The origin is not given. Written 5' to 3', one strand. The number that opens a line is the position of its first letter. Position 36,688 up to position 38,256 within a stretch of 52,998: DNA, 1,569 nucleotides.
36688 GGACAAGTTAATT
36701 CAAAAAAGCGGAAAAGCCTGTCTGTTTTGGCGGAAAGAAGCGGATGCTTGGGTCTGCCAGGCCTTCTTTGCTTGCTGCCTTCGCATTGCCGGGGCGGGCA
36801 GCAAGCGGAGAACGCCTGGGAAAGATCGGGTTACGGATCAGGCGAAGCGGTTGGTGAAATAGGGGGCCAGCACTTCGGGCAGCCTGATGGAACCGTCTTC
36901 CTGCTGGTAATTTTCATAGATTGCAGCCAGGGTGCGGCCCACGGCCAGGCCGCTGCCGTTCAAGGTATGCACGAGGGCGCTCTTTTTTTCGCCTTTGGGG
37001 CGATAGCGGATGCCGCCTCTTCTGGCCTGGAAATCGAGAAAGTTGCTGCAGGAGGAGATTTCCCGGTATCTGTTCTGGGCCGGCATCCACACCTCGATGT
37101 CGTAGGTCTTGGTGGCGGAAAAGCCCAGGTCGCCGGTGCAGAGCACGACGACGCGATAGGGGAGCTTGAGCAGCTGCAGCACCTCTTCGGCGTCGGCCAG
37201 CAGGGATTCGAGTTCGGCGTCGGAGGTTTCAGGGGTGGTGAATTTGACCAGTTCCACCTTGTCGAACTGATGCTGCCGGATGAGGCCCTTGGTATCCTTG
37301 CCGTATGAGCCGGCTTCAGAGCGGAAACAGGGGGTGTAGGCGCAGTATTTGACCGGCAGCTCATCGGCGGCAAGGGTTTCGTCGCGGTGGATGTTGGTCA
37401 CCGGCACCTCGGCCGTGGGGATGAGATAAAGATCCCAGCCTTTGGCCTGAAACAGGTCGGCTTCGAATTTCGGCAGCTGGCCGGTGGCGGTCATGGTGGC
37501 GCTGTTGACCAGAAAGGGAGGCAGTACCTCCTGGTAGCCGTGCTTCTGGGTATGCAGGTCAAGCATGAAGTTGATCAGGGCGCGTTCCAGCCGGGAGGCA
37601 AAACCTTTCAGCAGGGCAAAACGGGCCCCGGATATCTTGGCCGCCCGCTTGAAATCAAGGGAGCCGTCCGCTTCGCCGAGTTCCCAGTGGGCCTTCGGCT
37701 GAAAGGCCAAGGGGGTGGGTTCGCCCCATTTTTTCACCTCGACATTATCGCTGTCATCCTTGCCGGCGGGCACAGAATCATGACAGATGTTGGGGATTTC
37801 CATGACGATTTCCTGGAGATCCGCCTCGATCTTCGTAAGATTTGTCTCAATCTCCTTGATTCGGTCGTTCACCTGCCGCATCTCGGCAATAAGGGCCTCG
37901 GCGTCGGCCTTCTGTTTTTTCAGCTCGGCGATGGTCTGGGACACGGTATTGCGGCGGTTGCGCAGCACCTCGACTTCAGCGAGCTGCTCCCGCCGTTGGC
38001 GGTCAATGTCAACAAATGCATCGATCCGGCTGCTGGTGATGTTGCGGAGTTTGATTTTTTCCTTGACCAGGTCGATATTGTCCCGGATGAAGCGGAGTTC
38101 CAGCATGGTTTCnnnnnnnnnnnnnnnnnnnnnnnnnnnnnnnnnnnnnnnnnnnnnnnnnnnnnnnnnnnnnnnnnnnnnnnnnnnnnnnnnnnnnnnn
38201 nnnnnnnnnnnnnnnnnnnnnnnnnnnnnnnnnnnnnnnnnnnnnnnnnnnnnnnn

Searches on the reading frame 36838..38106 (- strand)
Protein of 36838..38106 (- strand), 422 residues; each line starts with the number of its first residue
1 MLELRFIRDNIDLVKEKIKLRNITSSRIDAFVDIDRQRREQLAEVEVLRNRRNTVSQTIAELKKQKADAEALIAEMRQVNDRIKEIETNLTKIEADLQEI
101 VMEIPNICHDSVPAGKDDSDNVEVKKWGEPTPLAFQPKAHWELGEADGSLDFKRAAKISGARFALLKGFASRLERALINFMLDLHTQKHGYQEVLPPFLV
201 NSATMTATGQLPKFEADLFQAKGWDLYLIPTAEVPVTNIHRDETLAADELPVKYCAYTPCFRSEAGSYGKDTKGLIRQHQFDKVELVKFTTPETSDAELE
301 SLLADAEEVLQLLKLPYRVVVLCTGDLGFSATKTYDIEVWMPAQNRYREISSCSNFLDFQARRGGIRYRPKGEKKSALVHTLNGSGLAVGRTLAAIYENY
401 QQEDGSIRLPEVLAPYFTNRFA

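Call 81: search_protein_families(library=ncbifam, proteins=[window:36838-38106:-], max_evalue=1e-10)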
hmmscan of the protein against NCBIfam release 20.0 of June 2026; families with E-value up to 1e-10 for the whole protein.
window:36838-38106:- (422 aa): 1 family
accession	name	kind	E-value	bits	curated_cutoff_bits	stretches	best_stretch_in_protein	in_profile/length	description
TIGR00414.1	serS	equivalog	1.9e-172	574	301.65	1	1-416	1-417/418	serine--tRNA ligase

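Call 82: find_homologous_proteins(query=window:36838-38106:-, max_evalue=1e-100)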
Query window:36838-38106:- (422 aa): 7999 proteins with E <= 1e-100 among 8000 candidates; the best 120 are listed.
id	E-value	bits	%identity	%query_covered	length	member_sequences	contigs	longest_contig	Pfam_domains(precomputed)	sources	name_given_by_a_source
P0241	3.7e-280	947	100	100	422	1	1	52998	PF00587.31,PF02403.28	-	-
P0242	1.3e-279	945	100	100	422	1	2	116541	PF00587.31,PF02403.28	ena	-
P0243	1.9e-274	928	97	100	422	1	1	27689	PF00587.31,PF02403.28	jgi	jgi:seryl-tRNA synthetase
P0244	9.2e-274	926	97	100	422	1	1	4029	PF00587.31,PF02403.28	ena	-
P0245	2.4e-273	924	97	100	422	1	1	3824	PF00587.31,PF02403.28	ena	-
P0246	3.3e-273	924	97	100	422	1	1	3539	PF00587.31,PF02403.28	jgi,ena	-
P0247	3.3e-273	924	97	100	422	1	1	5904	PF00587.31,PF02403.28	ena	-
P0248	6.3e-273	923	97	100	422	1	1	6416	PF00587.31,PF02403.28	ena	-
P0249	2.2e-272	921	97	100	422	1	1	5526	PF00587.31,PF02403.28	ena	-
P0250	1.0e-265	899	94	100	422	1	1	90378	PF00587.31,PF02403.28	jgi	jgi:seryl-tRNA synthetase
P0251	1.2e-255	866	91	100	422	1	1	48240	PF00587.31,PF02403.28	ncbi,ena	-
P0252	1.2e-255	866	91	100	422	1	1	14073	PF00587.31,PF02403.28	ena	-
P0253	3.1e-255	865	91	100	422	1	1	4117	PF00587.31,PF02403.28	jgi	-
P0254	2.1e-254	862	90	100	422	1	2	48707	PF00587.31,PF02403.28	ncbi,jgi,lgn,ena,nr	ncbi:MAG: serine--tRNA ligase [Proteobacteria bacterium]|nr:serine--tRNA ligase [Pseudomonadota bact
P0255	3.9e-253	858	89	100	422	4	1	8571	PF00587.31,PF02403.28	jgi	jgi:seryl-tRNA synthetase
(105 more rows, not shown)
